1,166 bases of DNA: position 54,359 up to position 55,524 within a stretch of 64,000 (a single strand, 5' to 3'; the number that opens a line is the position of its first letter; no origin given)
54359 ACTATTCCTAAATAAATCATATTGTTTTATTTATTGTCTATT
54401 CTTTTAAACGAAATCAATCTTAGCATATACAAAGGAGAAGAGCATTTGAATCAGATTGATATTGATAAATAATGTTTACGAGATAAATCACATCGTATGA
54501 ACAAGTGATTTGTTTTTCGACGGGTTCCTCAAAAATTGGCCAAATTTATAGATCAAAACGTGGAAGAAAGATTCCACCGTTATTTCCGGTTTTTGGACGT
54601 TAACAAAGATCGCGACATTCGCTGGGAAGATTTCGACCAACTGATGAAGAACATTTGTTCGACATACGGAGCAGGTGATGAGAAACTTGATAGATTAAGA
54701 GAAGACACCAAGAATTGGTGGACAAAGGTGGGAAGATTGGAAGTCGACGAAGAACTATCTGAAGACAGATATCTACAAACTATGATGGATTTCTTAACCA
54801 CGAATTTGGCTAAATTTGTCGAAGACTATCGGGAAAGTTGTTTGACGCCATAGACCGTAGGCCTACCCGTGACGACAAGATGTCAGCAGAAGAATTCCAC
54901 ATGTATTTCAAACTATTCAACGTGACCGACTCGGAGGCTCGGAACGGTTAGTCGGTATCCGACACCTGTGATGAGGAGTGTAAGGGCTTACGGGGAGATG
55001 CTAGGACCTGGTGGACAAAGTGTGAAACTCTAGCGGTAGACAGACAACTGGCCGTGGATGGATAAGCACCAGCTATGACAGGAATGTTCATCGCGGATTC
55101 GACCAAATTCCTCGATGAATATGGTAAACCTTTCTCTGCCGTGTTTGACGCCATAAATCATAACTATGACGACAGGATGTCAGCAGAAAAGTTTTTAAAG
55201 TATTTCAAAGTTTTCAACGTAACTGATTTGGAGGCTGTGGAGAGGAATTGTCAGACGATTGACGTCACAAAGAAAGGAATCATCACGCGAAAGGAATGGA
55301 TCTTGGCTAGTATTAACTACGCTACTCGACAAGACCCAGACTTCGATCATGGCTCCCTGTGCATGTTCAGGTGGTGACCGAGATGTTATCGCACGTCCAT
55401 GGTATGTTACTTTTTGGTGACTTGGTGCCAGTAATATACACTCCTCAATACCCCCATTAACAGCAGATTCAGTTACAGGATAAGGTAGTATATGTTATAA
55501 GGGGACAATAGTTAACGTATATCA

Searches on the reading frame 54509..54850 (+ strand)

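Call 45: search_protein_families(library=pfam, max_evalue=0.01, proteins=[window:54509-54850:+])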
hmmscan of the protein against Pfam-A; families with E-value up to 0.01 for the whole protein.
seq(114 aa): 2 families
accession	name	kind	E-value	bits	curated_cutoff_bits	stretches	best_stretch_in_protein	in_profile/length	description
PF13499.12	EF-hand_7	-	0.0022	18.8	30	1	19-62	1-32/67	EF-hand domain pair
PF13405.12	EF-hand_6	-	0.0027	17.7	25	1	21-48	1-28/30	EF-hand domain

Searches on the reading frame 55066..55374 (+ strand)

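Call 45: search_protein_families(library=pfam, max_evalue=0.01, proteins=[window:55066-55374:+])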
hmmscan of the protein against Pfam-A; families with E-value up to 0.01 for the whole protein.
seq(103 aa): 1 family
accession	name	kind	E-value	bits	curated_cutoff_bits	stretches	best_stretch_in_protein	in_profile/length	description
PF13405.12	EF-hand_6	-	0.0053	16.8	25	0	25-49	4-28/30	EF-hand domain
